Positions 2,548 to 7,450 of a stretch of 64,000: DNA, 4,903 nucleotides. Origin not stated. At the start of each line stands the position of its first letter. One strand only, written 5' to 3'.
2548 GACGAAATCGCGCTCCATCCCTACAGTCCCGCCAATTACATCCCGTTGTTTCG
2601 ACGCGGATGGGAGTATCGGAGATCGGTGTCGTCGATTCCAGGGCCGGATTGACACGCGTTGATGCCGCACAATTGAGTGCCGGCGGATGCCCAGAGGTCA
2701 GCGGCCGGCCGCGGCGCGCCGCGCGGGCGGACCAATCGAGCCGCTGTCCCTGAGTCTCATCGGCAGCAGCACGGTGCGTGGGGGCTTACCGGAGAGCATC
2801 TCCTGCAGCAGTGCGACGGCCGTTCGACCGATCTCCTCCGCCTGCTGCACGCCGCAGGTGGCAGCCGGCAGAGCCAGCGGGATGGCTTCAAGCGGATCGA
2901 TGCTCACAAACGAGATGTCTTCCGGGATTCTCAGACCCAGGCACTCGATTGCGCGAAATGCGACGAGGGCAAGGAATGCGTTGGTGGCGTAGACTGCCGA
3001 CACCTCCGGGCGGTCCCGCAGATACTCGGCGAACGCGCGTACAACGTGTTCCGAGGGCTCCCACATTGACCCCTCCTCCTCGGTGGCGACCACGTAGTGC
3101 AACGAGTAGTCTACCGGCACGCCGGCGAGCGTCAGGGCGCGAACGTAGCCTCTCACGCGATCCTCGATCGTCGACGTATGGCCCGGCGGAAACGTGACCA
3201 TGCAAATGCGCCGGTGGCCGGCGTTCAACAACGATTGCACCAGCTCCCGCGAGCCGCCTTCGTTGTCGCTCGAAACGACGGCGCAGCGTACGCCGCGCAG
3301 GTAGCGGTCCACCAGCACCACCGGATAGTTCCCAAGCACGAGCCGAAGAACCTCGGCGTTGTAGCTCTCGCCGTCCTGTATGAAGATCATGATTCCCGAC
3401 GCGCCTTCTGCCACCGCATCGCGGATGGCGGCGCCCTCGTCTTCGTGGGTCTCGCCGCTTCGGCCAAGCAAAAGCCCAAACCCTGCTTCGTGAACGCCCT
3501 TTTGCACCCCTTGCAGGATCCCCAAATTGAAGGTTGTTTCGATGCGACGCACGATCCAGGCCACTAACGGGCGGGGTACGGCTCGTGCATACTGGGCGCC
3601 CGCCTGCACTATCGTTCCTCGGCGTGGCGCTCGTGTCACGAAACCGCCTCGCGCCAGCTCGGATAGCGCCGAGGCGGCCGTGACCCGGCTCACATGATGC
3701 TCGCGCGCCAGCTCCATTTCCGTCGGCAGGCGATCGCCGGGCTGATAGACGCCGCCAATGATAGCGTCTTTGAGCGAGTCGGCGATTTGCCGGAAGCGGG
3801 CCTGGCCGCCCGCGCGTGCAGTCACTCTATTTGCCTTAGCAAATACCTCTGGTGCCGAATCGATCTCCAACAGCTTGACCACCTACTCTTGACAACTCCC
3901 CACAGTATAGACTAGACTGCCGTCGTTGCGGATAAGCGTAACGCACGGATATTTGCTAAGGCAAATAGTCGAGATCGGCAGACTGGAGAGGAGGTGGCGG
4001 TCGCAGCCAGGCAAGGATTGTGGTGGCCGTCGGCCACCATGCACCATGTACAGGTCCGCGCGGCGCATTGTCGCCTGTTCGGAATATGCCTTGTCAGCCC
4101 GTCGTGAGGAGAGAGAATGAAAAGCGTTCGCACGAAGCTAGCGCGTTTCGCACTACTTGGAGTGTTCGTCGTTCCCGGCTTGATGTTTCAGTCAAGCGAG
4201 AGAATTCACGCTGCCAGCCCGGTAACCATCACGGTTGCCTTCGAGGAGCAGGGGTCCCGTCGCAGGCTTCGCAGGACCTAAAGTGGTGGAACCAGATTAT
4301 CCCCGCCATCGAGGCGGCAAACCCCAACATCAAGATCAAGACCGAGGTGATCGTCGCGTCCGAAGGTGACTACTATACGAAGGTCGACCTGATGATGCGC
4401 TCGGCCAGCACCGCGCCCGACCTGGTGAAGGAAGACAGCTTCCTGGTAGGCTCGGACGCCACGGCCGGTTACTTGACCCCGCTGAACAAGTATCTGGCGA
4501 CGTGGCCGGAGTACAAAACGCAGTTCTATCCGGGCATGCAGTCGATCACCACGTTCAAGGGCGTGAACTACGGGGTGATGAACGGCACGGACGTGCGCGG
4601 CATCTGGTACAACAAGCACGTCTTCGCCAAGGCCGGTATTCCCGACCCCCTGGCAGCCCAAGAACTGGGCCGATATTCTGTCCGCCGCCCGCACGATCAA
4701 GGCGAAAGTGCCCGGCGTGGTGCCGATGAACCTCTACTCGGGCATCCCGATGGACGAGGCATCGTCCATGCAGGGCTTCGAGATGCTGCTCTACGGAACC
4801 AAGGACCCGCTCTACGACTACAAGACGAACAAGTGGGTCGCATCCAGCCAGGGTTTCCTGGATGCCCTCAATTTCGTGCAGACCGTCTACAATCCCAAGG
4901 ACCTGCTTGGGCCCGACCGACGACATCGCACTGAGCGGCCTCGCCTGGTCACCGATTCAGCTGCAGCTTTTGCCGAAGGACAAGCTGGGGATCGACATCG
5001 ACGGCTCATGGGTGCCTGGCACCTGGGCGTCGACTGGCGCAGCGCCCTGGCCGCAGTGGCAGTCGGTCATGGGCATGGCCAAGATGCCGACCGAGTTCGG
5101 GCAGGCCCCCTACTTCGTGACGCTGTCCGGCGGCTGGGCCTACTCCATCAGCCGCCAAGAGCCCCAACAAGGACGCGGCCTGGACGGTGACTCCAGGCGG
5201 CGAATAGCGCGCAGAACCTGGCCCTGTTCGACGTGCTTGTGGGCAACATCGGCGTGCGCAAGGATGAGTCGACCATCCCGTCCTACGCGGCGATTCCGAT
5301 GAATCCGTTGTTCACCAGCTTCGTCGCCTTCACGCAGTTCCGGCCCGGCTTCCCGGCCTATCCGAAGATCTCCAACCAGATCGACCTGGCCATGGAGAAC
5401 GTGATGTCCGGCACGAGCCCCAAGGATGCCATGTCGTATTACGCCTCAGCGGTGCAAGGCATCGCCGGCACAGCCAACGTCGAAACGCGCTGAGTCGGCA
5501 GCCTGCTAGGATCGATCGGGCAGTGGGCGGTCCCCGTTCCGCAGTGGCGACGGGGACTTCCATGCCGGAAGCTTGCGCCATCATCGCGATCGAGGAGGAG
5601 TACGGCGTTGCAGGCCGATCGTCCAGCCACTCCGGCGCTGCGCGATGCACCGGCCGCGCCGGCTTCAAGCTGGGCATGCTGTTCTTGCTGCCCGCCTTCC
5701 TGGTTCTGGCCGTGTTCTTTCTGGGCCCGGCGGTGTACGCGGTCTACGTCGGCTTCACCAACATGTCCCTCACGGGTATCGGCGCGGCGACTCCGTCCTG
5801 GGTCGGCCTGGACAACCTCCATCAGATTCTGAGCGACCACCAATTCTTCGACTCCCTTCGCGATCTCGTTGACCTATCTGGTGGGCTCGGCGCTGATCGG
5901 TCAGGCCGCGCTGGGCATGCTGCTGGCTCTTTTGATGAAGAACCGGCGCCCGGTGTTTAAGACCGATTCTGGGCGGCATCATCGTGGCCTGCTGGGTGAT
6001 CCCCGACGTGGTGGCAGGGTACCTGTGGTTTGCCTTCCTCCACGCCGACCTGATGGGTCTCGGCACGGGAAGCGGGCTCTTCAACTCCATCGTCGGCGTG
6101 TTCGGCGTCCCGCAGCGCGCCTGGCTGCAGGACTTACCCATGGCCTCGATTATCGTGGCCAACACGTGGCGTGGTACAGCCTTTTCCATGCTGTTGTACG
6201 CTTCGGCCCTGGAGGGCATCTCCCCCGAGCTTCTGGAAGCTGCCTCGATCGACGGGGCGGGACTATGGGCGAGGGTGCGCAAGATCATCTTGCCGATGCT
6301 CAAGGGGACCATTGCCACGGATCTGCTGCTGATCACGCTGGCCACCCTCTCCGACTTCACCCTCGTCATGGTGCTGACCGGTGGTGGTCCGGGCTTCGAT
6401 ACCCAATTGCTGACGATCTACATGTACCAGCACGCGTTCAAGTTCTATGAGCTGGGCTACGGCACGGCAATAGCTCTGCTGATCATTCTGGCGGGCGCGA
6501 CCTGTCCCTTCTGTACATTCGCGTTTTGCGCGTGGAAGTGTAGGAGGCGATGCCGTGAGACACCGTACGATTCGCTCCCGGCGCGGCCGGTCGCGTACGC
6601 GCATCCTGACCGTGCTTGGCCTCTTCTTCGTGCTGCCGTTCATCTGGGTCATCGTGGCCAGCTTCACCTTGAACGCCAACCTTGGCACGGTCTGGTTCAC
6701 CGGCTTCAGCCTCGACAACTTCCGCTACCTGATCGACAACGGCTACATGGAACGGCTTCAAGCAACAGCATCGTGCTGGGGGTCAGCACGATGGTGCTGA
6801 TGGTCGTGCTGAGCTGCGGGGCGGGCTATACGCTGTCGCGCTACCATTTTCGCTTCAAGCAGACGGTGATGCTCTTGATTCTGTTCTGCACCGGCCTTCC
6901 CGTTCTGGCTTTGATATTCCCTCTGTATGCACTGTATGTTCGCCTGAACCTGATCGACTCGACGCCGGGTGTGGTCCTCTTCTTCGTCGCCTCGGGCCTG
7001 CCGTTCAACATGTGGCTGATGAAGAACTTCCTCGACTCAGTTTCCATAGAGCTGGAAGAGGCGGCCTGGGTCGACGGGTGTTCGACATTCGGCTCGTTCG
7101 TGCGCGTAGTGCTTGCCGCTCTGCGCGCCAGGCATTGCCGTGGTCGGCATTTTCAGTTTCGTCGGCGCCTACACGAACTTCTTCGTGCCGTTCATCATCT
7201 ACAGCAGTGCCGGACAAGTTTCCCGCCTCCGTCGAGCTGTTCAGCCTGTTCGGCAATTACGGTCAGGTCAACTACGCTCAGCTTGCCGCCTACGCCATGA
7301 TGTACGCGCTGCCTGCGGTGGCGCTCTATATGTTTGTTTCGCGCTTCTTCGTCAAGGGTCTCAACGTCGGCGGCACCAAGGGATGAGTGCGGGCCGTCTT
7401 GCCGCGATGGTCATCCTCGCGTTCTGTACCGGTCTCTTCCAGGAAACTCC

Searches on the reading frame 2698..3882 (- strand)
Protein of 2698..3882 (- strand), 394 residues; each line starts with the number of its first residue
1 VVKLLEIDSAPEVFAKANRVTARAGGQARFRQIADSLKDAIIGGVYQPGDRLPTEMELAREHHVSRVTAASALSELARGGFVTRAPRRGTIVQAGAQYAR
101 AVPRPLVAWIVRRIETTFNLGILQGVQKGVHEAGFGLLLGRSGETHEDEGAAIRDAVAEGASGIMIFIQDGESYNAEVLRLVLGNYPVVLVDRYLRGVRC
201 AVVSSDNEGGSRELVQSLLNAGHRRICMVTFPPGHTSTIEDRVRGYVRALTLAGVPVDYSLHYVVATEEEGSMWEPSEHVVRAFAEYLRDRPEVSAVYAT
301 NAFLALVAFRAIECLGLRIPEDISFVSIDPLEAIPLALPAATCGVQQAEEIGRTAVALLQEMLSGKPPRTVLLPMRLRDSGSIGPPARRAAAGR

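Call 20: search_protein_families(library=pfam, proteins=[window:2698-3882:-], max_evalue=0.00001)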
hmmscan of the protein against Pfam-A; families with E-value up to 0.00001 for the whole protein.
window:2698-3882:- (394 aa): 4 families
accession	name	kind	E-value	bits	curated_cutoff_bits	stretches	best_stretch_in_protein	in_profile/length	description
PF13377.12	Peripla_BP_3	-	2.9e-24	86.5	26.5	1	215-379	1-163/167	Periplasmic binding protein-like domain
PF00392.27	GntR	-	9.2e-18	64.1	27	1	31-92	3-64/64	Bacterial regulatory proteins, gntR family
PF00532.27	Peripla_BP_1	-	3.3e-17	63.3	22.2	1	107-376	4-276/281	Periplasmic binding proteins and sugar binding domain of LacI family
PF13407.12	Peripla_BP_4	-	1e-16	61.7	35.1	1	107-366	1-257/258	Periplasmic binding protein domain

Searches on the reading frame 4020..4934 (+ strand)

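Call 20: search_protein_families(library=pfam, proteins=[window:4020-4934:+], max_evalue=0.00001)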
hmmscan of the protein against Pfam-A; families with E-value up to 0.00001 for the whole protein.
window:4020-4934:+ (304 aa): 1 family
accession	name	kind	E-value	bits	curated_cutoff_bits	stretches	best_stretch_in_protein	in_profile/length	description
PF01547.30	SBP_bac_1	-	4.2e-14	53.7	26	1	86-215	6-133/307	Bacterial extracellular solute-binding protein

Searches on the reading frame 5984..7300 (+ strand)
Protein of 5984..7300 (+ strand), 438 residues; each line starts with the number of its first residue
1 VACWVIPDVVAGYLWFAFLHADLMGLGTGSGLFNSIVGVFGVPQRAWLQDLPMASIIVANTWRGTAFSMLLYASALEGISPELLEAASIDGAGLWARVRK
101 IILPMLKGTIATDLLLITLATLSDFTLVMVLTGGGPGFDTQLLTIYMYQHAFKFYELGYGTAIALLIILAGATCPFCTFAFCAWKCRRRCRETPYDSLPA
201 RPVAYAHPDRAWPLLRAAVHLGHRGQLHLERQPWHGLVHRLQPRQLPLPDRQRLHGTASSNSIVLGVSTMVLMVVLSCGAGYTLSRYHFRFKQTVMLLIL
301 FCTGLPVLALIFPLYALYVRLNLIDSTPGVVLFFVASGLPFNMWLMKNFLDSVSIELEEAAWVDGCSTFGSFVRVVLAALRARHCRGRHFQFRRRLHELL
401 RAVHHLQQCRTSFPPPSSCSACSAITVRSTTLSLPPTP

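Call 20: search_protein_families(library=pfam, proteins=[window:5984-7300:+], max_evalue=0.00001)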
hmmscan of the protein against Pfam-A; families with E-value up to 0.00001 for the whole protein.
window:5984-7300:+ (438 aa): 1 family
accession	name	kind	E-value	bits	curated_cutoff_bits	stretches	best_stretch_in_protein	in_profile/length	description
PF00528.27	BPD_transp_1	-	1.2e-22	81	26.4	2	5-170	29-167/184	Binding-protein-dependent transport system inner membrane component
